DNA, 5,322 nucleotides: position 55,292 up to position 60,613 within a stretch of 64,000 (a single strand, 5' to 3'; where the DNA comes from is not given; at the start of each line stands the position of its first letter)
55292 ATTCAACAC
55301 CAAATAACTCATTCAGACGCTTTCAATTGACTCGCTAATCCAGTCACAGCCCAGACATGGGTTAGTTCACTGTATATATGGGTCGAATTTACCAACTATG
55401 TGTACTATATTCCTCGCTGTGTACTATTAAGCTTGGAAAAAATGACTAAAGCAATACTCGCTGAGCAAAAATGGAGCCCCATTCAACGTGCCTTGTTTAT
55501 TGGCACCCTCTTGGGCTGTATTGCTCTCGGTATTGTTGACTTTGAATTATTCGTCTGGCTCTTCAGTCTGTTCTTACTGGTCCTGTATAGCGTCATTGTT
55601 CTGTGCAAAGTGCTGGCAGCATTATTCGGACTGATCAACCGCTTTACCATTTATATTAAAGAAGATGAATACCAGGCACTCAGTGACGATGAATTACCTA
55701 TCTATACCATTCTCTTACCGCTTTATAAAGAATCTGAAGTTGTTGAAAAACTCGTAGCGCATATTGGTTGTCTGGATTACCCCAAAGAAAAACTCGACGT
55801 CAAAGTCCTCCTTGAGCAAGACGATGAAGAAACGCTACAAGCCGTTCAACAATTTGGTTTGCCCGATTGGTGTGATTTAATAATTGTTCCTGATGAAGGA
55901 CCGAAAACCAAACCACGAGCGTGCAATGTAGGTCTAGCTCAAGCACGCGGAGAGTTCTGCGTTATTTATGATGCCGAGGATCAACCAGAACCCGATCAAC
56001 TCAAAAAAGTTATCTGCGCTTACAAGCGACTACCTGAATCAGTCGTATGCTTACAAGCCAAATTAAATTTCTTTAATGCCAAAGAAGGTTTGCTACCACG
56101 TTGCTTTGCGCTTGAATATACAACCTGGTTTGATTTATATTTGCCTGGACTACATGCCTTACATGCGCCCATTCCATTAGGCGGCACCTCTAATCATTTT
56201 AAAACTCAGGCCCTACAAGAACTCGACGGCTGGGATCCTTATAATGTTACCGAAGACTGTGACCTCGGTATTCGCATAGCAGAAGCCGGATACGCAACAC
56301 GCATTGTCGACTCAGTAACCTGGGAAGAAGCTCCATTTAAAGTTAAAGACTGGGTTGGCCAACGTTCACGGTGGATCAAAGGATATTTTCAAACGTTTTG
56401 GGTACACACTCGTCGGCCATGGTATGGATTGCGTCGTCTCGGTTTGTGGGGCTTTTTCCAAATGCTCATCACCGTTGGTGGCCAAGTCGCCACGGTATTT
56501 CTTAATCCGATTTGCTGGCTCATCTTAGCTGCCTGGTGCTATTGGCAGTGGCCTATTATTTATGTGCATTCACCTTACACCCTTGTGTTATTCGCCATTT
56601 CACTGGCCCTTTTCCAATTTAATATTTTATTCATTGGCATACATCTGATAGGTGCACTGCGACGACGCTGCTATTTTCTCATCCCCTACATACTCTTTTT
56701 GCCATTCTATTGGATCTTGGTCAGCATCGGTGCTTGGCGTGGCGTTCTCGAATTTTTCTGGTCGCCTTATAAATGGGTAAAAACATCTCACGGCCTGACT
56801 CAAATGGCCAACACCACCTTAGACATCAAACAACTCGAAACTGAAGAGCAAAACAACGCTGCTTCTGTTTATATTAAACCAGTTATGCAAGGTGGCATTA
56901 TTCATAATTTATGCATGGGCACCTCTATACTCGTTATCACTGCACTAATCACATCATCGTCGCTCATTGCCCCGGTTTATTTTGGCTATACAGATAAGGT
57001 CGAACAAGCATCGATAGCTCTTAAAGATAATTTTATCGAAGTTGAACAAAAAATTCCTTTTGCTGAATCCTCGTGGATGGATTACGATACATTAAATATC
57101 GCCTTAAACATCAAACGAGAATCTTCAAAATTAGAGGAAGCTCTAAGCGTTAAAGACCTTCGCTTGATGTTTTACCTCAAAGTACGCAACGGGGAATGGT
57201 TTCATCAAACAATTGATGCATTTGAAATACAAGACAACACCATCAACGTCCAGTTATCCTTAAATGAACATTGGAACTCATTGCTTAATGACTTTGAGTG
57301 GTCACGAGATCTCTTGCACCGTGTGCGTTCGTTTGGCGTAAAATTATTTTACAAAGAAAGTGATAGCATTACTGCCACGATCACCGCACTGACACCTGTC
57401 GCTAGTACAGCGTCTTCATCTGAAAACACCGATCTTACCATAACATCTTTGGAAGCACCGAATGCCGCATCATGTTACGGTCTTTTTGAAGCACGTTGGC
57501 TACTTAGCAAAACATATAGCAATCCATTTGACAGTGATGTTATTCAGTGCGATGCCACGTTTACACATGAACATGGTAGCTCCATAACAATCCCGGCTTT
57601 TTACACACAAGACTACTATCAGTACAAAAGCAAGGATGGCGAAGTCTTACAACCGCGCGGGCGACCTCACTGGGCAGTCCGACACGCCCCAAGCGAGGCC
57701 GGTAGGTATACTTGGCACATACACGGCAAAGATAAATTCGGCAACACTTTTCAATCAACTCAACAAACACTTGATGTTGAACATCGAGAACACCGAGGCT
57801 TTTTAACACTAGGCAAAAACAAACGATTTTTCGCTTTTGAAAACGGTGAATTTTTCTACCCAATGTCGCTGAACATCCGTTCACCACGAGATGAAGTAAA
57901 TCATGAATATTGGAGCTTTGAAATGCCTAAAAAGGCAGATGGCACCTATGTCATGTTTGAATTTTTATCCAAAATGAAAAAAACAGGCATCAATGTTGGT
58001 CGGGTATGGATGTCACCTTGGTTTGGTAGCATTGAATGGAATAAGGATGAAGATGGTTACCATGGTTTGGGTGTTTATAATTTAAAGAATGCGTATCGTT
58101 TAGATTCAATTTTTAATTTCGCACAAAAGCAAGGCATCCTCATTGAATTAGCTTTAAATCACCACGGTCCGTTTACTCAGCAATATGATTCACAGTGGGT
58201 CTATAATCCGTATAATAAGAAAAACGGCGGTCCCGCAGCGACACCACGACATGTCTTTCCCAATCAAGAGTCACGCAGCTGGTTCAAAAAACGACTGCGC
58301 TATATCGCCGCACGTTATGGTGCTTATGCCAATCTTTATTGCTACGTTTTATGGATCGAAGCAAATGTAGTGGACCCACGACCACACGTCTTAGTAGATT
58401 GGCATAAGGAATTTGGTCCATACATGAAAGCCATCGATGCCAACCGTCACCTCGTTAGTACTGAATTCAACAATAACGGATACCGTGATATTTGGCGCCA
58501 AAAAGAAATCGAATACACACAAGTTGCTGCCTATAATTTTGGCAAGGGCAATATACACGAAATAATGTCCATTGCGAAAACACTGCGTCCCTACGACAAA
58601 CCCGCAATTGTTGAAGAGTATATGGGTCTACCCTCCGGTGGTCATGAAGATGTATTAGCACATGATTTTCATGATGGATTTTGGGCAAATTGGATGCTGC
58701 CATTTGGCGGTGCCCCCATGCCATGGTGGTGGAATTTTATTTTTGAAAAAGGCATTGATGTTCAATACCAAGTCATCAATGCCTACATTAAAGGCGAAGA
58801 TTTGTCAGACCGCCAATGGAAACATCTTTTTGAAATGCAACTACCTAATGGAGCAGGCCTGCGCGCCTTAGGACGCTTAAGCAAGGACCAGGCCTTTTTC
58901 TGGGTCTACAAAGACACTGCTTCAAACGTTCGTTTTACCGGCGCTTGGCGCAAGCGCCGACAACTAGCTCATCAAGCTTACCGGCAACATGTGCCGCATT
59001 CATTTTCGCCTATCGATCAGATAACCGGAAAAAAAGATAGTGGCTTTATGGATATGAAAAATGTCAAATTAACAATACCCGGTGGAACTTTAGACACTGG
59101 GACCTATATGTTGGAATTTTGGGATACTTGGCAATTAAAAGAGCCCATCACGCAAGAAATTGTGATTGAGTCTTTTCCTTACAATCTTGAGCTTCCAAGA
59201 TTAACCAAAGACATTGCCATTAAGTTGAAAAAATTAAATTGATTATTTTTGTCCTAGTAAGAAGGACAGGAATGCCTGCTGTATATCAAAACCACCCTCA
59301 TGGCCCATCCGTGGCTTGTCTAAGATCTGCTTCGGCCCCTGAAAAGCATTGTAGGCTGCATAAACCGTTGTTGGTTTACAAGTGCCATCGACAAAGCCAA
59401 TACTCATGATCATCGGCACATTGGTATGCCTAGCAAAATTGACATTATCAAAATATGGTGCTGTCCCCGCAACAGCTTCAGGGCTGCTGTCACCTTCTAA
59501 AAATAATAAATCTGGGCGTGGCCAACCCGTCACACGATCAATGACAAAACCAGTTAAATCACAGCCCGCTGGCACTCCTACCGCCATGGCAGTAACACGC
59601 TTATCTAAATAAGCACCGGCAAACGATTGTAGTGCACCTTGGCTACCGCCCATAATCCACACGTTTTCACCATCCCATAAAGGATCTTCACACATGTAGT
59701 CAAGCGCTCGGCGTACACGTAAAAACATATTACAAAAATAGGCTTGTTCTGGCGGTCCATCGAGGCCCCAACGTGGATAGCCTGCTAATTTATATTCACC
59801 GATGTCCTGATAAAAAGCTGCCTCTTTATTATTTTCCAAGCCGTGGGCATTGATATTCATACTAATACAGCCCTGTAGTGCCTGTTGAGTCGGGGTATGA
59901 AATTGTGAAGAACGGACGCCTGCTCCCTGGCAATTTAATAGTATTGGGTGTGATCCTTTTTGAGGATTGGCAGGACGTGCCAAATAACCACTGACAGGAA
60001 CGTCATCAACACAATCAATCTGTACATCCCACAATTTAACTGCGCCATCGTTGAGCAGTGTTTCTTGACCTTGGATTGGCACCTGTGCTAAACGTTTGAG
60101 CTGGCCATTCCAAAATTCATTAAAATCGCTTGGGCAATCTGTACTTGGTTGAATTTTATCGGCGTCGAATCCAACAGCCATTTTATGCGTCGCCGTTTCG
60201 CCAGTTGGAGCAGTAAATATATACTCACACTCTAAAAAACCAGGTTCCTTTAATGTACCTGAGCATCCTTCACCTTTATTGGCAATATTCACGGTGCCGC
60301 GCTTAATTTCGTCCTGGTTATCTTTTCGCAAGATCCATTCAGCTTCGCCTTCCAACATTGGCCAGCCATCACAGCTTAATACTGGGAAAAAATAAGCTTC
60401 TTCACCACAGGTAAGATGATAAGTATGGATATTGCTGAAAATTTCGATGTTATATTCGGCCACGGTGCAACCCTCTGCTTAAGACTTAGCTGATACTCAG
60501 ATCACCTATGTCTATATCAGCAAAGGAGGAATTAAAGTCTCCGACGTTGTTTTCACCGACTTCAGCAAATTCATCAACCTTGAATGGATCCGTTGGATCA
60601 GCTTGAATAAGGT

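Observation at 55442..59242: Processive GT2 polysaccharide synthase fused in one polypeptide to a GH-like (DUF5060 + GH5-type) domain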

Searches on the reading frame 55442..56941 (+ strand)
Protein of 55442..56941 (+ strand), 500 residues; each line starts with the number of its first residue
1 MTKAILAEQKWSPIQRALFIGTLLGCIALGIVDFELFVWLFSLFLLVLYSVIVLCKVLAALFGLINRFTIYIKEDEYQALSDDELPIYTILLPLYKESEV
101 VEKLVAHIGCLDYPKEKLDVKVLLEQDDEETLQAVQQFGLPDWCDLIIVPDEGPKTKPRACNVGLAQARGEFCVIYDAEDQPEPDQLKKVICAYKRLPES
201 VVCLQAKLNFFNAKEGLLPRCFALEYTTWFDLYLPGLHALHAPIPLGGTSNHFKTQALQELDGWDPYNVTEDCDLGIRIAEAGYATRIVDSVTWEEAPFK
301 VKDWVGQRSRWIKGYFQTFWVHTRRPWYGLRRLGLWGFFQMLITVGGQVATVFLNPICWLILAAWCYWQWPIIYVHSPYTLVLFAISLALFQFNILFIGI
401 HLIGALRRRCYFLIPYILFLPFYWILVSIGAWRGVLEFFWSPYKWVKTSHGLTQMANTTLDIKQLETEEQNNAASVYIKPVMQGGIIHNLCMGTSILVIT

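Call 11: search_solved_structures(query=window:55442-56941:+, max_evalue=0.01, show_alignments=1)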
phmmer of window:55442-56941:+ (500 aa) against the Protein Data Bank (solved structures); distinct sequences matched with E-value up to 0.01: 8.
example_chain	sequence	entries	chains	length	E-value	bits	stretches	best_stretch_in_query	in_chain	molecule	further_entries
6yv7_A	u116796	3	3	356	8e-08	34.7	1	85-286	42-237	Glycosyl transferase, family 2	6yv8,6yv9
6yv7_B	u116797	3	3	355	8.1e-08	34.7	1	85-286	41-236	Glycosyl transferase, family 2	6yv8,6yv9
5tze_C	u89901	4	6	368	1.9e-05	26.9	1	88-192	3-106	Glycosyl transferase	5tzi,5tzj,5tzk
5tz8_A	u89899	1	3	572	3.9e-05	25.8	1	88-192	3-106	Glycosyl transferase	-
5ej1_A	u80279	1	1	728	0.00024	23.2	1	79-326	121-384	Putative cellulose synthase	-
4hg6_A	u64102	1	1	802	0.00026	23.1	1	79-326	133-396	Cellulose Synthase Subunit A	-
4p00_A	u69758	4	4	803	0.00029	22.9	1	79-326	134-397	Cellulose Synthase A subunit | Cellulose Synthase subunit A | Putative cellulose synthase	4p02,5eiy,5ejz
6p61_A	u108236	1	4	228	0.0047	18.9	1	85-187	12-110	Glycosyltransferase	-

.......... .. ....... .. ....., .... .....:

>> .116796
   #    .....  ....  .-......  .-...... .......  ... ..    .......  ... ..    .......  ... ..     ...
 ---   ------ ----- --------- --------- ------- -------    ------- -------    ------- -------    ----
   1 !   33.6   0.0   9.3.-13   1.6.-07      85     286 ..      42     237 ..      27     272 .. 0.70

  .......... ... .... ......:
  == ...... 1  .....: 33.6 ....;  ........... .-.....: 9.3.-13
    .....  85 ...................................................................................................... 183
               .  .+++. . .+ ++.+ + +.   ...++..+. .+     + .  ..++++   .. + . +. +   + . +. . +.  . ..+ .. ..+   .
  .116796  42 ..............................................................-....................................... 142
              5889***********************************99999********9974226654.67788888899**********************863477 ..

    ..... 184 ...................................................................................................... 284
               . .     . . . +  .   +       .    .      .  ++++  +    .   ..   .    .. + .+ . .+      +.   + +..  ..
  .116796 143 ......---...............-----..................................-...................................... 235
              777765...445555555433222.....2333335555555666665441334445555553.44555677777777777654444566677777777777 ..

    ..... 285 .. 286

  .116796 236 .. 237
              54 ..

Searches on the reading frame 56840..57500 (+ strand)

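Call 6: search_protein_families(library=pfam, proteins=[window:56840-57500:+], max_evalue=10)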
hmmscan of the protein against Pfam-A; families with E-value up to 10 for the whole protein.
window:56840-57500:+ (220 aa): 1 family
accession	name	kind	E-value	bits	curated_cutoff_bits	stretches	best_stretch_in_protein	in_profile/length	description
PF15886.11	CBM39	-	0.18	12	25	1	85-128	28-66/107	Carbohydrate binding domain (family 32)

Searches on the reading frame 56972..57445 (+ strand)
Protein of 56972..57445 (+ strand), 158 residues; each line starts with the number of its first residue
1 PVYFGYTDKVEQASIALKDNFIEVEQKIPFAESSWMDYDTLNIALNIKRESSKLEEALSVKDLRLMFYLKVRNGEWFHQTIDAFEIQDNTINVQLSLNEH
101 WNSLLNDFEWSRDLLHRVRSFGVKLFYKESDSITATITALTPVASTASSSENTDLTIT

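Call 55: predict_structure(alignment_id=A2)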
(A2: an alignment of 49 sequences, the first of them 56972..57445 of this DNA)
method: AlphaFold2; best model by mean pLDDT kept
length: 158 residues; sequences in the alignment: 49
mean_pLDDT: 88.1   pTM: 0.79
mean pLDDT of the five models: 88.1, 87.9, 87.2, 87.1, 85.7
residues with pLDDT >= 90: 102; 70-90: 44; 50-70: 10; < 50: 2
segments of 3 or more residues with pLDDT < 50: none
pLDDT, mean of each block of 10 residues (from residue 1): 62 79 95 93 95 81 95 92 95 96 91 94 90 94 79 75
secondary structure, 60 per line:
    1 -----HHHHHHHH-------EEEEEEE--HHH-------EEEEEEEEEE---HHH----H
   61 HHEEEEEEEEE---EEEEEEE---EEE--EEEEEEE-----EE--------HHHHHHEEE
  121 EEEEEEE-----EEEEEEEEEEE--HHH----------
elements in order: H6-13 E21-27 E40-49 E63-71 E75-81 E85-87 E90-96 H112-117 E118-127 E133-143
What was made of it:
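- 57032..57400 (+): Unassigned jelly-roll beta-sandwich ('mid' domain, aa 531-653), CBM-like. AF2 model of the domain alone, pLDDT 88 (call 55).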

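Call 58: fold_search(model_id=the predicted structure, library=pdb)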
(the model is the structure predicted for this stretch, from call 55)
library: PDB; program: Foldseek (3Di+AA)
matches with E <= 10: 1493; with E <= 0.001: 0
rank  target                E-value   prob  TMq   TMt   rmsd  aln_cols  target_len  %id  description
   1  9mwz_A                2.6e-03  0.33  0.20  0.13  15.1       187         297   12  Cryo-EM Structure of Human Enterovirus D68 USA/IL/14-18952 (released 2025-03-26)
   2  7zkp_A                4.5e-03  1.00  0.50  0.38   4.8       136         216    9  Late assembly intermediate of the proximal proton pumping module of complex I with assembly factors NDUFAF1 and CIA84 (released 2022-11-23)
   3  4agg_A                4.8e-03  0.98  0.36  0.38   8.8       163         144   12  Structure of a tetrameric galectin from Cinachyrella sp. (Ball sponge) (released 2012-08-29)
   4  7xxg_A                7.1e-03  0.63  0.26  0.17  13.7       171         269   12  Echo 18 at pH5.5 (released 2022-06-29)
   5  4agr_A                7.5e-03  0.96  0.34  0.37   9.3       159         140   12  Structure of a tetrameric galectin from Cinachyrella sp. (Ball sponge) (released 2012-08-29)
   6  6wds_A                1.1e-02  0.18  0.19  0.12  15.0       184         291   14  Enterovirus D68 in complex with human monoclonal antibody EV68-159 (released 2020-07-15)
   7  6wdt_A                1.1e-02  0.15  0.17  0.11  15.7       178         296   11  Enterovirus D68 in complex with human monoclonal antibody EV68-228 (released 2020-07-15)
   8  6p9o_1                1.2e-02  0.41  0.23  0.19  15.4       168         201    7  Poliovirus 135S-like expanded particle in complex with a monoclonal antibody directed against the N-terminal extension (released 2020-06-10)
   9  8qpg_TA               1.3e-02  1.00  0.42  0.19   5.9       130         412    8  Turret of Haloferax tailed virus 1 (released 2024-10-09)
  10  5bnn_A                1.3e-02  0.15  0.18  0.12  15.0       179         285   10  Crystal structure of human enterovirus D68 in complex with 6'SL (released 2015-11-18)
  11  6lap_A                1.4e-02  0.28  0.20  0.16  14.4       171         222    5  Cryo-EM structure of echovirus 11 A-particle at pH 7.4 (released 2020-10-07)
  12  3tn9_1                1.5e-02  0.25  0.20  0.16  14.1       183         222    5  X-ray structure of the HRV2 empty capsid (B-particle) (released 2012-03-28)
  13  6qcc_B                1.7e-02  0.38  0.22  0.20   9.9       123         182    9  Cryo-EM Atomic Structure of Broad Bean Stain Virus (BBSV) (released 2019-05-01)
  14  9ez0_A                1.8e-02  0.47  0.25  0.21  13.8       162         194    6  Poliovirus type 1 (strain Mahoney) expanded conformation stabilised virus-like particle (PV1 SC6b) from a yeast expres (released 2025-01-29)
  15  5bno_A                1.8e-02  0.15  0.19  0.12  15.0       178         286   11  Crystal structure of human enterovirus D68 in complex with 6'SLN (released 2015-11-18)
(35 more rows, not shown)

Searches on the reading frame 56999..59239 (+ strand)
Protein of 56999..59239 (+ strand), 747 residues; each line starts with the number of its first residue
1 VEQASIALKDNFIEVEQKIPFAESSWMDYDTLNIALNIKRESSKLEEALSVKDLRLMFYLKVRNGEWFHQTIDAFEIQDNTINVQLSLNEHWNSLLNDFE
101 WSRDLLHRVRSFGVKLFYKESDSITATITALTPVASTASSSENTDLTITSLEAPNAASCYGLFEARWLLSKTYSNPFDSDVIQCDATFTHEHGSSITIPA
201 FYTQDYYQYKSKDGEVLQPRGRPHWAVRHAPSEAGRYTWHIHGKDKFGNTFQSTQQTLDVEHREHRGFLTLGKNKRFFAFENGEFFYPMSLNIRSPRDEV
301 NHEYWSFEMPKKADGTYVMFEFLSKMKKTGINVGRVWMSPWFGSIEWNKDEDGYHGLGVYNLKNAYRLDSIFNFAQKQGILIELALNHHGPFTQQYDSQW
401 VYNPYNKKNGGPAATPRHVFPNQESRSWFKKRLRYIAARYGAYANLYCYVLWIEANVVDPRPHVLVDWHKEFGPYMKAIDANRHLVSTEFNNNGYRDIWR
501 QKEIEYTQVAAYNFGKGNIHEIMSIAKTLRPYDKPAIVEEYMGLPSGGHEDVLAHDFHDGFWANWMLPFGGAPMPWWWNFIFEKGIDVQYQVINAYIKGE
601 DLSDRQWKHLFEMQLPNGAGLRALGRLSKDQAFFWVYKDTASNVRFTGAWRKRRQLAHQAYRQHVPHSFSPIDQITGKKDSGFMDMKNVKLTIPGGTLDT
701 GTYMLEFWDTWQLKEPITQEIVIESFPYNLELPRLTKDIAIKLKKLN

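Call 5: search_solved_structures(query=window:57242-59239:+, max_evalue=10, show_alignments=3)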
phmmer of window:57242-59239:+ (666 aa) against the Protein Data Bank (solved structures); distinct sequences matched with E-value up to 10: 4.
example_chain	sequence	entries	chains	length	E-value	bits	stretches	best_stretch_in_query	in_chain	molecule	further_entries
9gmj_A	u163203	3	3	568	1.4e-55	191.9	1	65-557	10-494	DUF5060 domain-containing protein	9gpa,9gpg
9gpc_A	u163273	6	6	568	3.7e-55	190.5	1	65-557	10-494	DUF5060 domain-containing protein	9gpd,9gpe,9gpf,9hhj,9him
3klr_A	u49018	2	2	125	1.1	10.4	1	31-107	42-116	Glycine cleavage system H protein | Glycine cleavage system H protein, mitochondrial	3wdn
8hqr_A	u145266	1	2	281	1.6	10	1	213-309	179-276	ABC transporter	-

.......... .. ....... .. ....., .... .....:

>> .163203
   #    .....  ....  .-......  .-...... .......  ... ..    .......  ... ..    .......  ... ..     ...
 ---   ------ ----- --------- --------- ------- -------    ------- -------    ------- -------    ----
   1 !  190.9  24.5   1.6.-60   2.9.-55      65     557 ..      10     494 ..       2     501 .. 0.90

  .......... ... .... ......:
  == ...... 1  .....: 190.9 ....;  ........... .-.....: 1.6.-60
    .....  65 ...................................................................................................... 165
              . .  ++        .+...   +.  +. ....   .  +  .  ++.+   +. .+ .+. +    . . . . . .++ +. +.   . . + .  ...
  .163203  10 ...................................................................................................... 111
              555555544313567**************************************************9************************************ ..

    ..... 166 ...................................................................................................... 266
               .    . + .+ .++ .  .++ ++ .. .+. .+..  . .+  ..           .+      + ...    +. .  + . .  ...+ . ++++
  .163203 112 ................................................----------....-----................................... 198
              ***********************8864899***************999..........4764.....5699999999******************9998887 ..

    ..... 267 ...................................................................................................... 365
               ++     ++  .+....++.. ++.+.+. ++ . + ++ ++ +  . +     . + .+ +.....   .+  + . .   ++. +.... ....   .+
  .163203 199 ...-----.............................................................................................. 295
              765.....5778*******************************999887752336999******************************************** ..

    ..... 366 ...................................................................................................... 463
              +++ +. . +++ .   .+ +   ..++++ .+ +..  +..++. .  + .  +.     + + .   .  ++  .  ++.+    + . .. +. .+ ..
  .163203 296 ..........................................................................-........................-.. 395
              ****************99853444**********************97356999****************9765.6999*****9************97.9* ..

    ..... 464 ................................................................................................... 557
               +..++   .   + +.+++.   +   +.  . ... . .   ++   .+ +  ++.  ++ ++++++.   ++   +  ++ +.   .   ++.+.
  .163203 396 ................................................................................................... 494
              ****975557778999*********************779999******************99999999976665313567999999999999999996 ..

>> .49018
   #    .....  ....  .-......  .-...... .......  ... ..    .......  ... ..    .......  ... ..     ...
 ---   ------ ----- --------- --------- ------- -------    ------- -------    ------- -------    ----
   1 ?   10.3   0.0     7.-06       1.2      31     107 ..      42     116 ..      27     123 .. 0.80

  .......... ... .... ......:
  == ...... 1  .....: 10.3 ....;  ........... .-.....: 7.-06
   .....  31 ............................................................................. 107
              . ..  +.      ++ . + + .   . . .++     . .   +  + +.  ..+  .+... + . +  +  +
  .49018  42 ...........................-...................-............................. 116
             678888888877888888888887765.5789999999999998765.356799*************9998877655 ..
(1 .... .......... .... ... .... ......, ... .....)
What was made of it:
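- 57794..58801 (+): (beta/alpha)8 barrel, GH5 clan GH-A, mannanase branch (aa 785-1120). Acid/base E973 is the codon at 58358-58360; nucleophile E1059 is the codon at 58616-58618. phmmer to 9gmj/9gpc, 1.4e-55 (call 5).
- ManDH5 matches at 1.4e-55 by sequence, with E303 (the residue of the E303Q mutant) aligned to E973 (call 5).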

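Call 57: search_protein_representatives(protein=window:56999-59239:+)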
Query: 747 residues. Proteins with E-value up to 0.001 (for the whole library): 2929; up to 1e-10: 2082; up to 1e-30: 982. The best 150 are listed.
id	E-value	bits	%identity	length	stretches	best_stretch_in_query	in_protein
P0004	0.0e+00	1066.0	60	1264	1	1-746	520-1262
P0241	1.2e-219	747.7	57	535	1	215-745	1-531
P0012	3.0e-173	594.2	40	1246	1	52-745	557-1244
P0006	4.8e-168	577.0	41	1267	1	14-747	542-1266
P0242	3.0e-166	571.1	40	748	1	21-745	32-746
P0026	3.1e-156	538.0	39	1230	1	54-746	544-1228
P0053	2.3e-134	465.7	41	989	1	50-610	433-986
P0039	5.7e-134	464.3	37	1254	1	45-743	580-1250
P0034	9.7e-133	460.3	37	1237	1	81-744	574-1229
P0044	8.1e-130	450.6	35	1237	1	54-746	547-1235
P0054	2.1e-128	445.9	34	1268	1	58-745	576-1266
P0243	2.9e-121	422.3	34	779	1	21-745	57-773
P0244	5.0e-121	421.5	37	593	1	163-744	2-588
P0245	3.3e-119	415.5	37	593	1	164-745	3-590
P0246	1.8e-117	409.8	29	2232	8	20-639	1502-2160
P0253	5.4e-93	328.8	29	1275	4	52-639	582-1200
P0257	3.3e-85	303.1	29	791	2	25-638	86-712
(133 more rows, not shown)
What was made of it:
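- About 40 of the best 150 cluster representatives for the periplasmic module are at least 1200 aa long (call 57).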

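Call 73: find_encoding_contigs(protein=P0257, flank=6000, max_places=2)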
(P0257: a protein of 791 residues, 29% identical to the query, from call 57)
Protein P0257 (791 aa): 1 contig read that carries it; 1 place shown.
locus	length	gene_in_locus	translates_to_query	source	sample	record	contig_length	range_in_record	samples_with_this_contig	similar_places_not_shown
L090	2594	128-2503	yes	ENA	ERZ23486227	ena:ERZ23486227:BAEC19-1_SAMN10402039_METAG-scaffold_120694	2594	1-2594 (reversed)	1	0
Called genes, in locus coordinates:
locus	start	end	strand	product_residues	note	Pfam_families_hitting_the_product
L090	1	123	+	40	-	?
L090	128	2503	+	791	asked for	PF16586:DUF5060, PF26410:GH5_mannosidase (faint)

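Call 74: find_encoding_contigs(protein=P0242, flank=6000, max_places=2)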
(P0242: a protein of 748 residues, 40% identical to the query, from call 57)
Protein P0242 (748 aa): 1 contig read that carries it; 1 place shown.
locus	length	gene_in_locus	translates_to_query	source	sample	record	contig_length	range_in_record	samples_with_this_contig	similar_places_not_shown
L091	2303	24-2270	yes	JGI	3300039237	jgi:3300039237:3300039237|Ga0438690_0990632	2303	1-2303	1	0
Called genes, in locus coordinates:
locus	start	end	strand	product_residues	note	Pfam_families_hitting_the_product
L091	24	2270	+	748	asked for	PF16586:DUF5060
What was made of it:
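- Tried and rejected: Looking up contigs of two split-type proteins from the representative library gave contigs too short to show neighbours (calls 73, 74).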

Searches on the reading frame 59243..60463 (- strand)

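Call 13: search_protein_families(library=pfam, proteins=[window:59243-60463:-], max_evalue=0.001)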
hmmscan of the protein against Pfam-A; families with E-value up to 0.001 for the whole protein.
window:59243-60463:- (406 aa): 1 family
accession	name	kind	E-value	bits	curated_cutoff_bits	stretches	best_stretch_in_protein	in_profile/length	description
PF05448.18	AXE1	-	8.2e-33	113.9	21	1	105-396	15-311/321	Acetyl xylan esterase (AXE1)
